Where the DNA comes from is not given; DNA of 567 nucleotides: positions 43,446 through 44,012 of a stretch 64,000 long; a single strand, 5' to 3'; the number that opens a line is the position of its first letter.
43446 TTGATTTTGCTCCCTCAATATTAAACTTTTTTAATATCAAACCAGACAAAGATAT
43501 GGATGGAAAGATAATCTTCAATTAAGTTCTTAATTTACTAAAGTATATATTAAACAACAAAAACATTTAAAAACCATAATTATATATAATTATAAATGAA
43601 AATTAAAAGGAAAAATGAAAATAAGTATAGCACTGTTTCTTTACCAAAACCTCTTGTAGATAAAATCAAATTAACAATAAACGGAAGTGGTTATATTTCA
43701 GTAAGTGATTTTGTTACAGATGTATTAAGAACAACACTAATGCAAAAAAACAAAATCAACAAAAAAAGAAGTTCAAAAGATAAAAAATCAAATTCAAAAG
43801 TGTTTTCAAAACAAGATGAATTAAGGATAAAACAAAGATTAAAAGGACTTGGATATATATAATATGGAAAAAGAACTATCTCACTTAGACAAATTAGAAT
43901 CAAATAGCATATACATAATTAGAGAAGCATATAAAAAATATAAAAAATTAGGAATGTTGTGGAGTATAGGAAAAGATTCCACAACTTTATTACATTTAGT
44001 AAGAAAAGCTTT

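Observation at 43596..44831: Three consecutive proteins in the cysDN operon end in the same L-x-[AG]-L-G-Y-[IM] tail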

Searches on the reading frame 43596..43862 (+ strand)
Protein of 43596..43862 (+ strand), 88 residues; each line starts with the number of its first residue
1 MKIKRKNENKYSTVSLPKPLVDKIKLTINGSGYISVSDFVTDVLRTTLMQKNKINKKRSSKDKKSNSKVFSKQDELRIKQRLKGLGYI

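Call 3: search_protein_families(library=pfam, proteins=[window:43596-43862:+], max_evalue=0.1)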
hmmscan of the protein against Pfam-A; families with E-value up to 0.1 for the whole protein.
window:43596-43862:+ (88 aa): 2 families
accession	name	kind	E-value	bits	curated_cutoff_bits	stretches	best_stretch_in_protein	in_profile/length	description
PF02639.20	DUF188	-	0.048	13.8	24.3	1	20-83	66-125/130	Uncharacterized BCR, YaiI/YqxD family COG1671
PF02326.20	YMF19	-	0.071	14.4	22.6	0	33-80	23-71/84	Plant ATP synthase F0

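Call 5: find_homologous_proteins(query=window:43596-43862:+, max_evalue=0.01)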
Query window:43596-43862:+ (88 aa): 16 proteins with E <= 0.01 among 16 candidates.
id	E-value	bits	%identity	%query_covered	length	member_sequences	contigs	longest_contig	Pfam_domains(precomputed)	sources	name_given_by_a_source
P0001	1.7e-46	173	100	100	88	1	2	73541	-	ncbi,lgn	-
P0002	3.4e-25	105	65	100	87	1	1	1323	-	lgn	-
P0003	9.0e-24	101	65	100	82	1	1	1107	-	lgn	-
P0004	3.6e-23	99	61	100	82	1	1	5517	-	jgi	-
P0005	3.8e-22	95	64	100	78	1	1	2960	-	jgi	-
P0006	7.5e-22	95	60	100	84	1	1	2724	-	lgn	-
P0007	6.0e-20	88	62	100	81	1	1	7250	-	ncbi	-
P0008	5.1e-18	82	58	100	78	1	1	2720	-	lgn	-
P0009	9.2e-17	78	58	100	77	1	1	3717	-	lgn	-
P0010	1.0e-16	78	55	100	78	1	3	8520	-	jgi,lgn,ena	-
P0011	1.2e-15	75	56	100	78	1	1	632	-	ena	-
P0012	9.6e-15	72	55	100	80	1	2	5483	-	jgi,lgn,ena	-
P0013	1.4e-14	71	52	100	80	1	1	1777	-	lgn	-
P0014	6.8e-14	69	52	100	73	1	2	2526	-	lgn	-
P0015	1.3e-13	68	51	100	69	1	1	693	-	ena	-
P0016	2.9e-12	64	52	97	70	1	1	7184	-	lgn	-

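Call 9: find_encoding_contigs(protein=P0010, flank=6000, max_places=3)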
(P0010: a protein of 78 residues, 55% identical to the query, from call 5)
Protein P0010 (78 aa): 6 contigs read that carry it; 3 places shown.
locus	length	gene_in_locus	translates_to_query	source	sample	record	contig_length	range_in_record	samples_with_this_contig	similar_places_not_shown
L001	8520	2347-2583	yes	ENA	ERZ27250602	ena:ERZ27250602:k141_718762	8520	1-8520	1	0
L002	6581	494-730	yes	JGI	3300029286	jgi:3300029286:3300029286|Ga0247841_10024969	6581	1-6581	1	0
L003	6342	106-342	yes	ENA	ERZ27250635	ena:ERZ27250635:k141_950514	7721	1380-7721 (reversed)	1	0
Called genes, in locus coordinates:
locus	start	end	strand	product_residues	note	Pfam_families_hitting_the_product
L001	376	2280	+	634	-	PF01663:Phosphodiest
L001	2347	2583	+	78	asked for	-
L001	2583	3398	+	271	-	PF01507:PAPS_reduct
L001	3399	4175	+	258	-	PF01925:TauE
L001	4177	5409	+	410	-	PF00009:GTP_EFTU, PF01926:MMR_HSR1 (faint), PF03144:GTP_EFTU_D2 (weak), PF22594:GTP-eEF1A_C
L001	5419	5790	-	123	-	-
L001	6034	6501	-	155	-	-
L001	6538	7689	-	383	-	PF00390:malic, PF03949:Malic_M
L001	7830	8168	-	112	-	-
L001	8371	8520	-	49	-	?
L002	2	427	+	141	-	?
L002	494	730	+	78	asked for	-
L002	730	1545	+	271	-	PF01507:PAPS_reduct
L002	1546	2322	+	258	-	PF01925:TauE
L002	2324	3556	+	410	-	PF00009:GTP_EFTU, PF01926:MMR_HSR1 (faint), PF03144:GTP_EFTU_D2 (weak), PF22594:GTP-eEF1A_C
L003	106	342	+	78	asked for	-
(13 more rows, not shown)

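Call 10: find_encoding_contigs(protein=P0007, flank=6000, max_places=3)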
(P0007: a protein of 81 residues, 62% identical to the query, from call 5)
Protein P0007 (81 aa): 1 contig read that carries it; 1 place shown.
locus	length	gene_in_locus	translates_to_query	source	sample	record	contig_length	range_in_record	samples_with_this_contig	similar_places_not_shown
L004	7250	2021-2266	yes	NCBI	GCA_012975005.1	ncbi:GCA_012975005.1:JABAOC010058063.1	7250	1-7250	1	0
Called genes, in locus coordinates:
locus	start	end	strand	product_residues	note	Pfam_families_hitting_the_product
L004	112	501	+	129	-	-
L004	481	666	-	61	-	-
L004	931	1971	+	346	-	PF01663:Phosphodiest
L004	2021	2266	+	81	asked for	-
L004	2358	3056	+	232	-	-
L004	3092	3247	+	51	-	-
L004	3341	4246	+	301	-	-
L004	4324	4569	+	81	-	PF03143:GTP_EFTU_D3, PF22594:GTP-eEF1A_C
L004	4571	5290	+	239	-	-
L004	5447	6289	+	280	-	-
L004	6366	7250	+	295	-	?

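Call 11: find_encoding_contigs(protein=P0016, flank=6000, max_places=3)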
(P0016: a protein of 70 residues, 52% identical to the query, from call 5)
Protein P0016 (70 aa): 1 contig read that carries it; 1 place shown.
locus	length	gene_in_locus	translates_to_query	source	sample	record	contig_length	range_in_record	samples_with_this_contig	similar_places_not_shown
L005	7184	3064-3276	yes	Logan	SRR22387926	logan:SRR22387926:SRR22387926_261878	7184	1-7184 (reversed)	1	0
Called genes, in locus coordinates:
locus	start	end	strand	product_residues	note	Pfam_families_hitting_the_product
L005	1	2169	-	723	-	?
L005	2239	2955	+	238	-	-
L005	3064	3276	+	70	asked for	-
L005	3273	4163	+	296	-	PF01507:PAPS_reduct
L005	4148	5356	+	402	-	PF00009:GTP_EFTU, PF01926:MMR_HSR1 (faint), PF03144:GTP_EFTU_D2 (weak), PF22594:GTP-eEF1A_C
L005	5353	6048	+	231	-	-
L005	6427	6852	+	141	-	-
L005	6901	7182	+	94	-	?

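Call 48: predict_structure(alignment_id=A4)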
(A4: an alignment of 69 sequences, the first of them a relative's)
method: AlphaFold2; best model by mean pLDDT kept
length: 88 residues; sequences in the alignment: 69
mean_pLDDT: 80.5   pTM: 0.47
mean pLDDT of the five models: 80.5, 79.7, 78.8, 78.7, 77.9
residues with pLDDT >= 90: 38; 70-90: 27; 50-70: 20; < 50: 3
segments of 3 or more residues with pLDDT < 50: 65-67
pLDDT, mean of each block of 10 residues (from residue 1): 64 89 93 90 89 70 53 87 91
secondary structure, 60 per line:
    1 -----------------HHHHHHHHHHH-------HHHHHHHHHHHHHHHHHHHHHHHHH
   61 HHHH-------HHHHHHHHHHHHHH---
elements in order: H18-28 H36-64 H72-85
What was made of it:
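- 43596..43862 (+): RHH-tail regulator, 88 aa: RHH domain (about residues 11-50), basic linker, then a capped C-terminal helix. AF2 predicts helices 18-28, 36-64 and 72-85 (call 48).
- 43800..43859 (+): Tail module of the regulator, residues 69-88: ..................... AF2 gives the tail helix pLDDT about 87-91 (call 48).
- On Ribbon-helix-helix (Arc/MetJ/CopG) DNA-binding proteins: AF2 predicts helices 18-28 and 36-64 after the conserved YSTVSLP segment (call 48).
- On Mnt-like repressors with a C-terminal tetramerisation helix: The tail is predicted helical at residues 72-85 with pLDDT about 87-91 (call 48).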

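Call 53: fold_search(model_id=the predicted structure, library=pdb)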
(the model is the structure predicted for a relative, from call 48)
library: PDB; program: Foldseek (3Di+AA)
matches with E <= 10: 47; with E <= 0.001: 0
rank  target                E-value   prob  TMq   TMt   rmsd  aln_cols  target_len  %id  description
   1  8c24_E                4.1e-01  0.96  0.49  0.79   1.6        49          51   18  ParDE1 toxin-antitoxin complex from Mycobacterium tuberculosis (rv1960c-rv1959c) (released 2023-12-20)
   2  7r5a_D                4.1e-01  0.87  0.44  0.70   2.4        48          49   23  Vibrio cholera ParD2:ParE2 antitoxin:toxin complex (released 2022-04-27)
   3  2hza_A                4.4e-01  0.97  0.45  0.31   1.1        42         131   26  Nickel-bound full-length Escherichia coli NikR (released 2006-08-22)
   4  7ycv_B                5.9e-01  0.75  0.42  0.62   2.9        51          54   22  The Dimeric Format of Truncated PrpA (2-54)and RHH Domain of PrpA (released 2022-09-21)
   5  1q5v_C                6.4e-01  0.89  0.41  0.32   1.4        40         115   28  Apo-NikR (released 2003-09-30)
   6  7r5a_B                6.9e-01  0.77  0.55  0.64   3.8        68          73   19  Vibrio cholera ParD2:ParE2 antitoxin:toxin complex (released 2022-04-27)
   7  7ycw_A                9.9e-01  0.66  0.37  0.57   2.2        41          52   24  Crystal Form 1 of Truncated Antitoxin ParD (2-54,containg RHH domain) from Pseudoalteromonas rubra (released 2022-09-21)
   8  7ycw_C                1.2e+00  0.51  0.40  0.58   3.0        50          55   22  Crystal Form 1 of Truncated Antitoxin ParD (2-54,containg RHH domain) from Pseudoalteromonas rubra (released 2022-09-21)
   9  7ycw_D                1.2e+00  0.41  0.37  0.57   7.6        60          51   22  Crystal Form 1 of Truncated Antitoxin ParD (2-54,containg RHH domain) from Pseudoalteromonas rubra (released 2022-09-21)
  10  6gyg_B                1.4e+00  0.25  0.36  0.49  19.4        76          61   13  X-ray structure of the apo form of the establishement gene regulator Reg576 of the G+ plasmid p576 (released 2018-10-17)
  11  8c24_F                1.8e+00  0.66  0.46  0.78   1.5        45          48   20  ParDE1 toxin-antitoxin complex from Mycobacterium tuberculosis (rv1960c-rv1959c) (released 2023-12-20)
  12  6kyt_P                2.1e+00  0.28  0.38  0.46   6.0        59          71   14  The structure of the M. tb toxin MazEF-mt1 complex (released 2020-08-05)
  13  6kyt_C                2.1e+00  0.21  0.38  0.45   8.8        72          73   14  The structure of the M. tb toxin MazEF-mt1 complex (released 2020-08-05)
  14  6sbw                  2.8e+00  0.33  0.39  0.64   2.0        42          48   12  CdbA Form One (released 2020-04-22)
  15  4zp3_A                3.5e+00  0.08  0.25  0.41   6.7        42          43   14  AKAP18:PKA-RIIalpha structure reveals crucial anchor points for recognition of regulatory subunits of PKA (released 2016-05-04)
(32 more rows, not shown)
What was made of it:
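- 43596..43862 (+): The best Foldseek matches are ParD antitoxins and the NikR RHH domain (call 53).
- Closest known: ParD-type RHH antitoxins of type II toxin-antitoxin systems. Same: They are the best structural matches (8c24_E, 7r5a; probability 0.87-0.96, call 53).
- AF2 and Foldseek point to the RHH fold (ParD, NikR) (calls 48, 53). The RHH-plus-C-terminal-helix layout resembles ParD antitoxins, whose tails bind a partner protein (call 53). The fold resembles ParD (call 53).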

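Call 70: find_encoding_contigs(protein=P0004, flank=6000, max_places=2)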
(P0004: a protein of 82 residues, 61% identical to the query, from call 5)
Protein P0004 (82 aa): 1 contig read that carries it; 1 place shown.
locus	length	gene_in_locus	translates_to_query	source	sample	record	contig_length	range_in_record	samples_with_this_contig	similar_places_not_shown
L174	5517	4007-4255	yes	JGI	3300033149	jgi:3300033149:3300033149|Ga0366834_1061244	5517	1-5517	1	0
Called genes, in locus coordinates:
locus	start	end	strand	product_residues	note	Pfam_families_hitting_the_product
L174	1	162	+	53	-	?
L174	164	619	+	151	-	PF04101:Glyco_tran_28_C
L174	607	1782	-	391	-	PF13439:Glyco_transf_4, PF13579:Glyco_trans_4_4, PF20706:GT4-conflict (weak), PF00534:Glycos_transf_1, PF13692:Glyco_trans_1_4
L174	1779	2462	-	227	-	PF01522:Polysacc_deac_1, PF10096:DUF2334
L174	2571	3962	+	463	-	PF01663:Phosphodiest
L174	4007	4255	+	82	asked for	-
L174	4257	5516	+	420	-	?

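Call 71: find_encoding_contigs(protein=P0005, flank=6000, max_places=2)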
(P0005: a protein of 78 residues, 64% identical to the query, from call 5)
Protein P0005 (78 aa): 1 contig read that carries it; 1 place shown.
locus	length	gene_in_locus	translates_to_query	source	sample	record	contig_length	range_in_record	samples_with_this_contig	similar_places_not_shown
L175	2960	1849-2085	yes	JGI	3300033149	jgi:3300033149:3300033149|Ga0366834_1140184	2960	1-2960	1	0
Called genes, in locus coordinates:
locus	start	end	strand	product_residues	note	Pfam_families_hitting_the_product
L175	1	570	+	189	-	?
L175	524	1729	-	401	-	PF01041:DegT_DnrJ_EryC1, PF00155:Aminotran_1_2 (faint), PF01053:Cys_Met_Meta_PP (weak)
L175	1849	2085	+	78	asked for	-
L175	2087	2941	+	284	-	PF01507:PAPS_reduct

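Call 77: search_protein_families(library=ncbifam, proteins=[window:43596-43862:+], max_evalue=0.001)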
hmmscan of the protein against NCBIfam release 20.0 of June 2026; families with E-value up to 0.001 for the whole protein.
window:43596-43862:+ (88 aa): 1 family
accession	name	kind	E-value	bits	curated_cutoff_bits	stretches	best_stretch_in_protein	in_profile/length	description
NF001884.0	PRK00630.1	subfamily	2.4e-05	24.5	119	1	12-64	13-65/148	nickel responsive regulator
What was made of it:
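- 43596..43862 (+): The best NCBIfam match is the NikR N-terminal region, E 2.4e-5 and below cut-off (call 77).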
